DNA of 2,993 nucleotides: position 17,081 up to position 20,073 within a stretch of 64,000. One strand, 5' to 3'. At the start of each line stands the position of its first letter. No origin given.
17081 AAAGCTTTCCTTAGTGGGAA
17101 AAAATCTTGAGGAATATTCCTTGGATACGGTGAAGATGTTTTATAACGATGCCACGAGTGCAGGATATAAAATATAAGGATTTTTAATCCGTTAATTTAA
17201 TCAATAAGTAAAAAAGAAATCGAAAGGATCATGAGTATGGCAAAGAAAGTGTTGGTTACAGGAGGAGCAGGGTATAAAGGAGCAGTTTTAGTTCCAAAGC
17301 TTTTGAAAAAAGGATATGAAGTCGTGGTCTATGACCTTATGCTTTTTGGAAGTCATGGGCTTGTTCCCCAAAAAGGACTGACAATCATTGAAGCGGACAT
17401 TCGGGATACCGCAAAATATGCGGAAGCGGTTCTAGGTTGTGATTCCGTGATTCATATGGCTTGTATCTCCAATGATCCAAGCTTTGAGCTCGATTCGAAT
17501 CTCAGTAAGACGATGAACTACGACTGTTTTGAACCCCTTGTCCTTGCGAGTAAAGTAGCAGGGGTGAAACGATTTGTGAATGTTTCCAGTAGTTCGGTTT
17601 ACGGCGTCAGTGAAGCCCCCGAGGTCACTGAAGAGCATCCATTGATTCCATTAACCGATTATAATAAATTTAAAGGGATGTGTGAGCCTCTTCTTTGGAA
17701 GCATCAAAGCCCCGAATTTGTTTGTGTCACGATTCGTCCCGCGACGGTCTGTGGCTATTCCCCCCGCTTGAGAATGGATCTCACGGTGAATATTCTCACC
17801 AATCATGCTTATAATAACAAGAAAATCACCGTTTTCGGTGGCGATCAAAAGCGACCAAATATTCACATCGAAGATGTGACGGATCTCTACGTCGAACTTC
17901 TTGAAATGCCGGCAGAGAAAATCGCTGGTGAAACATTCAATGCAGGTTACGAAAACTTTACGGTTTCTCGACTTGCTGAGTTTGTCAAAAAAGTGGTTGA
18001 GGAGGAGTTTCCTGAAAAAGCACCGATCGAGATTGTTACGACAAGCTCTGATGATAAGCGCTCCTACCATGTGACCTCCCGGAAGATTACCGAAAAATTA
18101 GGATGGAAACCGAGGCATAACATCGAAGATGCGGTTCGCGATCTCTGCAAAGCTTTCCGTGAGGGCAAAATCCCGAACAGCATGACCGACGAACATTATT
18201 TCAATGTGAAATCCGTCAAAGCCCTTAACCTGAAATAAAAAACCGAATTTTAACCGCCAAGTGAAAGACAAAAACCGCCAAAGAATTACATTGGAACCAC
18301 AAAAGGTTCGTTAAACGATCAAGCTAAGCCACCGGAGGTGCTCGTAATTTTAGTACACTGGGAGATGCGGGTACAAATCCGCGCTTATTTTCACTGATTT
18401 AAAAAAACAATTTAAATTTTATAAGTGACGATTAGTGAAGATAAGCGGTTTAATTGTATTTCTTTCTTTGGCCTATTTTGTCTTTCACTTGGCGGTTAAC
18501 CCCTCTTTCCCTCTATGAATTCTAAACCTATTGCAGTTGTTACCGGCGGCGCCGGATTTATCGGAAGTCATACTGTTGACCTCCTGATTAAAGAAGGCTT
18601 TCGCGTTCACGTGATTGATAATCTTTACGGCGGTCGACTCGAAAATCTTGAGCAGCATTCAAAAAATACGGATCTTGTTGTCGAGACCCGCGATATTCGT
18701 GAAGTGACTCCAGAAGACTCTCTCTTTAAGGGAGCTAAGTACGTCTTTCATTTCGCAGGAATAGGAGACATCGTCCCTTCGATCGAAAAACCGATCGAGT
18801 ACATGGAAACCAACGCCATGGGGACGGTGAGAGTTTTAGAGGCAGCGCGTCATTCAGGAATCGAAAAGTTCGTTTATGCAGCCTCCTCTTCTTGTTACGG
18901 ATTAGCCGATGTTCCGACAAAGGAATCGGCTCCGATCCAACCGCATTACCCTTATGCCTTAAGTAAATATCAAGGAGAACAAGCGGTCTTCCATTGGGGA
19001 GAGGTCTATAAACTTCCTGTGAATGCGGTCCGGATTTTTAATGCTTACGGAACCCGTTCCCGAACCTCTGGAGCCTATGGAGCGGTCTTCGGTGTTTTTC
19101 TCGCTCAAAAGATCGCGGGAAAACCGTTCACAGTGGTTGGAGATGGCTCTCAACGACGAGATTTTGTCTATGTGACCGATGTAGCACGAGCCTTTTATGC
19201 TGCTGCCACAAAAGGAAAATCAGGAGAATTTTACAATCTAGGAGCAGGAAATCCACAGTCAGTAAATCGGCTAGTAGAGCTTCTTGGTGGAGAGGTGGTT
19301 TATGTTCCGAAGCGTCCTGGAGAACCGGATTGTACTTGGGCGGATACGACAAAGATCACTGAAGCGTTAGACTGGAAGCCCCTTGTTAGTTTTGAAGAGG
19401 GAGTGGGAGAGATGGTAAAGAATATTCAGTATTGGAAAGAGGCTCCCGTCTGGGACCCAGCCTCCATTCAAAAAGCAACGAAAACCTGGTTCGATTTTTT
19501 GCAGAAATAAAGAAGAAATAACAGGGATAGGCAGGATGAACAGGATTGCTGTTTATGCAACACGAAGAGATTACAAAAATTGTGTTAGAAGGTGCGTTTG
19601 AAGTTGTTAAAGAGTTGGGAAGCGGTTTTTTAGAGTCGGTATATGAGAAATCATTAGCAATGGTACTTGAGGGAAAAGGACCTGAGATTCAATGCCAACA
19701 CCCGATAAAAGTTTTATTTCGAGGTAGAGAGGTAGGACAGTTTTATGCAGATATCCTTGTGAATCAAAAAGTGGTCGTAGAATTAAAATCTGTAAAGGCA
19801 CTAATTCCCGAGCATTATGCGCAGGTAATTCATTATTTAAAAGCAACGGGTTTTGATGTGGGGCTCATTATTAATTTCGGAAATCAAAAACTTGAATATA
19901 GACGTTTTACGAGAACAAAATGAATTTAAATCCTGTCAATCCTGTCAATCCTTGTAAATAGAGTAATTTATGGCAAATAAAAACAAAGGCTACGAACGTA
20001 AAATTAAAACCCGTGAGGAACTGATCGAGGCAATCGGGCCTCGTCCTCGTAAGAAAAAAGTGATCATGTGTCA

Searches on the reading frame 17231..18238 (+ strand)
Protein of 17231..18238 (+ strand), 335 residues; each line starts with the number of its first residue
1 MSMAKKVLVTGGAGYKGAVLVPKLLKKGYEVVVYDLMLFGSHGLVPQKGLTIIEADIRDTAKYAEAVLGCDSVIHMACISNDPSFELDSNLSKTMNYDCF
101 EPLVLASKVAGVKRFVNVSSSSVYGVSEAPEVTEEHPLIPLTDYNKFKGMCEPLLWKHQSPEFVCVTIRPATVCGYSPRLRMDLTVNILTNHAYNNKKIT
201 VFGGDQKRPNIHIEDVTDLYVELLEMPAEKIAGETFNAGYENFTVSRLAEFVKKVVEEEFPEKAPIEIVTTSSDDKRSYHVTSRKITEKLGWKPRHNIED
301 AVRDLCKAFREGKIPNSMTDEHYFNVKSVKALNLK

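Call 7: search_protein_families(library=pfam, proteins=[window:17231-18238:+], max_evalue=0.0001)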
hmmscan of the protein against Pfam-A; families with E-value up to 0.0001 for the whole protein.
window:17231-18238:+ (335 aa): 6 families
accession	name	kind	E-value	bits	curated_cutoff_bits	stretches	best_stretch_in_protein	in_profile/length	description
PF01370.27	Epimerase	-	3e-33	115.7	20.9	1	7-239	1-240/240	NAD dependent epimerase/dehydratase family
PF16363.11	GDP_Man_Dehyd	-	5.2e-24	85.8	27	1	8-304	1-331/332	GDP-mannose 4,6 dehydratase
PF01073.25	3Beta_HSD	-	4.8e-15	55.8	22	1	8-221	1-226/280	3-beta hydroxysteroid dehydrogenase/isomerase family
PF13460.12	NAD_binding_10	-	3.3e-10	40.6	27.2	1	11-128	1-107/184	NAD(P)H-binding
PF05368.20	NmrA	-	2.7e-09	37.5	27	1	4-117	2-104/298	NmrA-like family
PF04321.23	RmlD_sub_bind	-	3.2e-09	36.7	27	1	6-294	2-271/287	RmlD substrate binding domain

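Call 18: search_protein_families(library=ncbifam, proteins=[window:17231-18238:+], max_evalue=1e-8)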
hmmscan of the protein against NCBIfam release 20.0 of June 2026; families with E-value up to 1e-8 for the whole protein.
window:17231-18238:+ (335 aa): 15 families
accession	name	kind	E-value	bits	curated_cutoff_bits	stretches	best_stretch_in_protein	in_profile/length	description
TIGR01179.1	galE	equivalog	1.4e-28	99.7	262.3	1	6-303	1-319/332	UDP-glucose 4-epimerase GalE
TIGR01181.1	dTDP_gluc_dehyt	equivalog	8.5e-21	74.3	365.1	1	6-307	1-309/321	dTDP-glucose 4,6-dehydratase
TIGR04180.1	EDH_00030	hypoth_equivalog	1.1e-19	70.6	475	1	7-296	1-296/297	NAD-dependent 4,6-dehydratase LegB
NF008872.0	PRK11908.1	equivalog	1.1e-15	57.6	294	0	195-312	207-338/349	bifunctional UDP-4-keto-pentose/UDP-xylose synthase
TIGR03466.1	HpnA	hypoth_equivalog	2.9e-15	56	367.65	1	6-261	2-251/327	hopanoid-associated sugar epimerase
TIGR02197.1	heptose_epim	equivalog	8.2e-15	54.8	274.6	1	7-308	1-312/316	ADP-glyceromanno-heptose 6-epimerase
NF043036.1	ErythonDh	equivalog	5.5e-12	45.5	325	1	6-164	2-169/321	D-erythronate dehydrogenase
NF007956.0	PRK10675.1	subfamily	1.2e-11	44.4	394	1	6-304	2-324/338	UDP-glucose 4-epimerase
NF042423.1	oxyalk_red_Shew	equivalog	2.2e-11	43.4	580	1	4-175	8-176/331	2-alkyl-3-oxoalkanoate reductase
NF042422.1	oxyalk_red_OleD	equivalog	2.6e-11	43.5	580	1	6-178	2-173/329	2-alkyl-3-oxoalkanoate reductase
NF007490.0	PRK10084.1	subfamily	3.7e-11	42.6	649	0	133-307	156-332/361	dTDP-glucose 4,6-dehydratase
TIGR02622.1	CDP_4_6_dhtase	equivalog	6.2e-11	42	278.45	1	4-312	4-333/352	CDP-glucose 4,6-dehydratase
NF041015.1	UDPsulfquin_syn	equivalog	1.4e-09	37.4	575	0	186-307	239-361/384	UDP-sulfoquinovose synthase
NF007582.0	PRK10217.1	equivalog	8.1e-09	35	698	0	5-305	2-327/355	dTDP-glucose 4,6-dehydratase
NF052578.1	StrlDmthSdmBMthl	equivalog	8.7e-09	35.6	600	0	7-261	3-250/328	sterol demethylase protein SdmB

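Call 40: search_solved_structures(query=window:17231-18238:+, max_evalue=1e-10, show_alignments=1)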
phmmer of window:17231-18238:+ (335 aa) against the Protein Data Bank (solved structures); distinct sequences matched with E-value up to 1e-10: 44.
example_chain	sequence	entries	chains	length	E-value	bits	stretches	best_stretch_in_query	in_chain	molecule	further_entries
6vo6_A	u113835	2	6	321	1.8e-47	165.3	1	3-315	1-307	Putative sugar-nucleotide epimerase/dehydratease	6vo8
6wjb_A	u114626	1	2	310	2.8e-26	95.7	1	4-248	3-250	NAD-dependent epimerase/dehydratase family protein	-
6wj9_A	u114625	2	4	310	2.6e-25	92.5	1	4-248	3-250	NAD-dependent epimerase/dehydratase family protein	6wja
8rdg_A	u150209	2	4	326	2.5e-22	82.7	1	6-313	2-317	SDR family NAD(P)-dependent oxidoreductase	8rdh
8rdi_A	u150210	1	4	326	9.1e-22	80.9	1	6-313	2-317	SDR family NAD(P)-dependent oxidoreductase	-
8vr2_A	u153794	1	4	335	1.2e-17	67.4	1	4-258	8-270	NAD-dependent epimerase/dehydratase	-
3ehe_A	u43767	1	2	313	4.6e-17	65.4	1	7-306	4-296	UDP-glucose 4-epimerase (GalE-1)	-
7k3p_A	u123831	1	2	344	6.8e-17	64.9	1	4-298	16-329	UDP-glucose 4-epimerase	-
4lk3_A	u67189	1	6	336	6.3e-16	61.7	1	5-311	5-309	UDP-glucuronic acid decarboxylase 1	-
2c20_A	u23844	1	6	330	9.6e-16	61.1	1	6-299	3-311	UDP-GLUCOSE 4-EPIMERASE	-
4gll_A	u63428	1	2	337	1.2e-15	60.8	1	5-311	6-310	UDP-glucuronic acid decarboxylase 1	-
4m55_A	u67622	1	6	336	1.2e-15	60.8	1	5-311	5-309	UDP-glucuronic acid decarboxylase 1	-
2b69_A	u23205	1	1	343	1.4e-15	60.5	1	5-310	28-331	UDP-glucuronate decarboxylase 1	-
3icp_A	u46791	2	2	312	2.1e-15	60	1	6-304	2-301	NAD-dependent epimerase/dehydratase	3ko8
4zrm_A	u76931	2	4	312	1.4e-14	57.3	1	6-310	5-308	UDP-glucose 4-epimerase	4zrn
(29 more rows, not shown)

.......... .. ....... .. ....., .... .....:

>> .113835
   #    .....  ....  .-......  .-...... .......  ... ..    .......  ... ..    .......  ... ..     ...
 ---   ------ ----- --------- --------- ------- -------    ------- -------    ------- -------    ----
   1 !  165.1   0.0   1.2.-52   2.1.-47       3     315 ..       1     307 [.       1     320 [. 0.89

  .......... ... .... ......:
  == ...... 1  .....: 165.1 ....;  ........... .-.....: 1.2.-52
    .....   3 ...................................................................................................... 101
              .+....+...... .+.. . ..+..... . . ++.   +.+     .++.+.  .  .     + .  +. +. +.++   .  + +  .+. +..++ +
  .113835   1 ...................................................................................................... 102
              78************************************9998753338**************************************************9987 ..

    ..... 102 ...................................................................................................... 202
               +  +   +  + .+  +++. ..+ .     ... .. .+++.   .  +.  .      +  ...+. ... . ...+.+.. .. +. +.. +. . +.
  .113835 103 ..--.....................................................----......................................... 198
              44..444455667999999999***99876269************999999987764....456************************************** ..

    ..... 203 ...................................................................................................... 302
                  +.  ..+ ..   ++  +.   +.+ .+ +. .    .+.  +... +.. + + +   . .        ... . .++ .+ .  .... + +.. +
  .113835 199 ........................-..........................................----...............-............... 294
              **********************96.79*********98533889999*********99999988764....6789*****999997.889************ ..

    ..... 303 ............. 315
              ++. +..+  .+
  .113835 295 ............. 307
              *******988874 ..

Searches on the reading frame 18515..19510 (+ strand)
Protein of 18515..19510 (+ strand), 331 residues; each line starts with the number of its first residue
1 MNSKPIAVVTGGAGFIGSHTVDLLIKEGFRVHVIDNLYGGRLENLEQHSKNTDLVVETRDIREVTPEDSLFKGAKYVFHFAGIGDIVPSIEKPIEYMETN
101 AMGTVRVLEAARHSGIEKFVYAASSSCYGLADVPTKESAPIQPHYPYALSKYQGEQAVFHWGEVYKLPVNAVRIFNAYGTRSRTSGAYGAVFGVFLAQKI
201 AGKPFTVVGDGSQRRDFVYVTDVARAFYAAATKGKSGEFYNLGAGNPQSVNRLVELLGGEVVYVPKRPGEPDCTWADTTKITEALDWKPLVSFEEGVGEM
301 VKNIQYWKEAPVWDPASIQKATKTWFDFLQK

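Call 7: search_protein_families(library=pfam, proteins=[window:18515-19510:+], max_evalue=0.0001)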
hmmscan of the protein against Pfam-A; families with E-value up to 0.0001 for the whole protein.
window:18515-19510:+ (331 aa): 7 families
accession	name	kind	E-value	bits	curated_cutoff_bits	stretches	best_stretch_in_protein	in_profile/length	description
PF16363.11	GDP_Man_Dehyd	-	2e-58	198.9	27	1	9-300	2-332/332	GDP-mannose 4,6 dehydratase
PF01370.27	Epimerase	-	5.7e-57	193.3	20.9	1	8-243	2-240/240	NAD dependent epimerase/dehydratase family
PF01073.25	3Beta_HSD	-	6.9e-21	74.9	22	1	8-232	1-230/280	3-beta hydroxysteroid dehydrogenase/isomerase family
PF02719.21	Polysacc_synt_2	-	5.6e-13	49.2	20.2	1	8-257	2-243/293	Polysaccharide biosynthesis protein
PF07993.18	NAD_binding_4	-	8.9e-07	28.8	20.1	0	70-188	85-216/258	Male sterility protein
PF13460.12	NAD_binding_10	-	1.5e-05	25.4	27.2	1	11-156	1-129/184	NAD(P)H-binding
PF04321.23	RmlD_sub_bind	-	5.2e-05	22.9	27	1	8-235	4-201/287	RmlD substrate binding domain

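Call 18: search_protein_families(library=ncbifam, proteins=[window:18515-19510:+], max_evalue=1e-8)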
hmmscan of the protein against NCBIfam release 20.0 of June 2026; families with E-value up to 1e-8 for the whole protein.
window:18515-19510:+ (331 aa): 15 families
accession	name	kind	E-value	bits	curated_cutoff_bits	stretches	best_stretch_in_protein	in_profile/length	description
TIGR01181.1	dTDP_gluc_dehyt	equivalog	7.3e-48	163.3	365.1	1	8-302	3-309/321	dTDP-glucose 4,6-dehydratase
TIGR01179.1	galE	equivalog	5.2e-45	153.7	262.3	1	8-292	3-312/332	UDP-glucose 4-epimerase GalE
TIGR04180.1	EDH_00030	hypoth_equivalog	7.1e-44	150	475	1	8-258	2-253/297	NAD-dependent 4,6-dehydratase LegB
NF007582.0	PRK10217.1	equivalog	4.8e-34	118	698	1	8-308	5-332/355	dTDP-glucose 4,6-dehydratase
NF007490.0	PRK10084.1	subfamily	4.8e-34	117.9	649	2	137-302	157-332/361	dTDP-glucose 4,6-dehydratase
NF007956.0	PRK10675.1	subfamily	2.3e-33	115.7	394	1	8-307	4-328/338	UDP-glucose 4-epimerase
NF011728.1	PRK15181.1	equivalog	2.8e-33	115.4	760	1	8-300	19-333/348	Vi polysaccharide biosynthesis UDP-N-acetylglucosaminuronic acid C-4 epimerase TviC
TIGR02197.1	heptose_epim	equivalog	2.8e-33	115.4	274.6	1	8-304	2-313/316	ADP-glyceromanno-heptose 6-epimerase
TIGR01472.1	gmd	equivalog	2.7e-21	76.1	415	1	6-256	2-263/342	GDP-mannose 4,6-dehydratase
TIGR03466.1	HpnA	hypoth_equivalog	3.3e-21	75.5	367.65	1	7-246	3-232/327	hopanoid-associated sugar epimerase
NF008360.0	PRK11150.1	equivalog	7.4e-18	64.8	452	1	7-254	2-247/310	ADP-glyceromanno-heptose 6-epimerase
NF042422.1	oxyalk_red_OleD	equivalog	3.7e-15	56.1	580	1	8-257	4-246/329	2-alkyl-3-oxoalkanoate reductase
NF047922.1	GDPFucSynFcl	equivalog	1e-12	48.2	500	1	77-300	58-297/308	GDP-L-fucose synthase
TIGR02622.1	CDP_4_6_dhtase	equivalog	1.3e-11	44.3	278.45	1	8-165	8-172/352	CDP-glucose 4,6-dehydratase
NF042423.1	oxyalk_red_Shew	equivalog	2e-10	40.3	580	1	7-233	11-223/331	2-alkyl-3-oxoalkanoate reductase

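Call 39: search_solved_structures(query=window:18515-19510:+, max_evalue=1e-15, show_alignments=1)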
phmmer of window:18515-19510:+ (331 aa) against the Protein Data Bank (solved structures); distinct sequences matched with E-value up to 1e-15: 85 (the best 60 are shown).
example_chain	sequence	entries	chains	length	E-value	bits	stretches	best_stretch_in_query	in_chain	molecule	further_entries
4zrm_A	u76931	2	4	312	1.4e-48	169.3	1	8-300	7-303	UDP-glucose 4-epimerase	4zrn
6dnt_A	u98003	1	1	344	1.3e-45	159.5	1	7-302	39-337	NAD-dependent epimerase/dehydratase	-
6wjb_A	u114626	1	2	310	7.5e-41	143.8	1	7-300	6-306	NAD-dependent epimerase/dehydratase family protein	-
7ys8_A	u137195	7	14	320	3.1e-40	141.8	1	7-303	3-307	UDP-glucose 4-epimerase | UDP-glucose 4-epimerase along with EC 5.1.3.2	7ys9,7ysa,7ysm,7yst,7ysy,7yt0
6wj9_A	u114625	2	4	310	7e-40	140.6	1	7-300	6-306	NAD-dependent epimerase/dehydratase family protein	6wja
6zl6_A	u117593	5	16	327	2.5e-37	132.2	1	8-313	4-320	Epimerase domain-containing protein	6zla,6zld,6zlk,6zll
6zlj_A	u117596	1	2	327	9.1e-37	130.4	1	8-313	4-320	Epimerase domain-containing protein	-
6bwl_A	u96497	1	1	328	2.2e-36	129.1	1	8-300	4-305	Pal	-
3icp_A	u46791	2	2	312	3.7e-35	125.1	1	8-301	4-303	NAD-dependent epimerase/dehydratase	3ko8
6pmh_A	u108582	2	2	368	6e-35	124.4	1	7-298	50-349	UDP-glucose 4-epimerase related protein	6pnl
2p5u_A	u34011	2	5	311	7e-35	124.2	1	8-300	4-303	UDP-glucose 4-epimerase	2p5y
3ruc_A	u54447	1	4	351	1.7e-34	122.9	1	8-297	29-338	WbgU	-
3ru7_A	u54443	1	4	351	4.2e-34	121.7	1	8-297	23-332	WbgU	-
3ru9_A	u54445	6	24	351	4.3e-34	121.6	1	8-297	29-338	WbgU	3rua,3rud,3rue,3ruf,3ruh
3lu1_A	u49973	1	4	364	4.9e-34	121.4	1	8-297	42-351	WbgU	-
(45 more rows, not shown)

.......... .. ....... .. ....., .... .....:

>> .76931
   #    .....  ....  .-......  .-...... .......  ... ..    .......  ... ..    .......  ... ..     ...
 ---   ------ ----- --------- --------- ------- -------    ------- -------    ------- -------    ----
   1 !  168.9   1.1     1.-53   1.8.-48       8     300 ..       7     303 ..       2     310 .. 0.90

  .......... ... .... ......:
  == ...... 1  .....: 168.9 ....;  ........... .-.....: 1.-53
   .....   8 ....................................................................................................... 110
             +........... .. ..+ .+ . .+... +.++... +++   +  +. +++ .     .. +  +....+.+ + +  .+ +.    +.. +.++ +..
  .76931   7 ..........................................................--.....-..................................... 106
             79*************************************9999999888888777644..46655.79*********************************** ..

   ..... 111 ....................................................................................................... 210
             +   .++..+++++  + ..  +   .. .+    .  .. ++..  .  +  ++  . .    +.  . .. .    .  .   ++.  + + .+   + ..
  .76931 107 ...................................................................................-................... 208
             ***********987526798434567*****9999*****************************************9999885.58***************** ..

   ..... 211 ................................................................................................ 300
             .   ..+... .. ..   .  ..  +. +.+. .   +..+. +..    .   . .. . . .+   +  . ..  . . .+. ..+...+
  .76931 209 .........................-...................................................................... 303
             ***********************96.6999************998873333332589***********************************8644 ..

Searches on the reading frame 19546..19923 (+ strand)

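Call 7: search_protein_families(library=pfam, proteins=[window:19546-19923:+], max_evalue=0.0001)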
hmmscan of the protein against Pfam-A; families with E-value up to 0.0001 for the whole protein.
window:19546-19923:+ (125 aa): 1 family
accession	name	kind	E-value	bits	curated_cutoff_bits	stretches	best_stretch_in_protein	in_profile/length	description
PF13366.12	PDDEXK_3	-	3.4e-37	127.8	22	1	8-121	2-117/117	PD-(D/E)XK nuclease superfamily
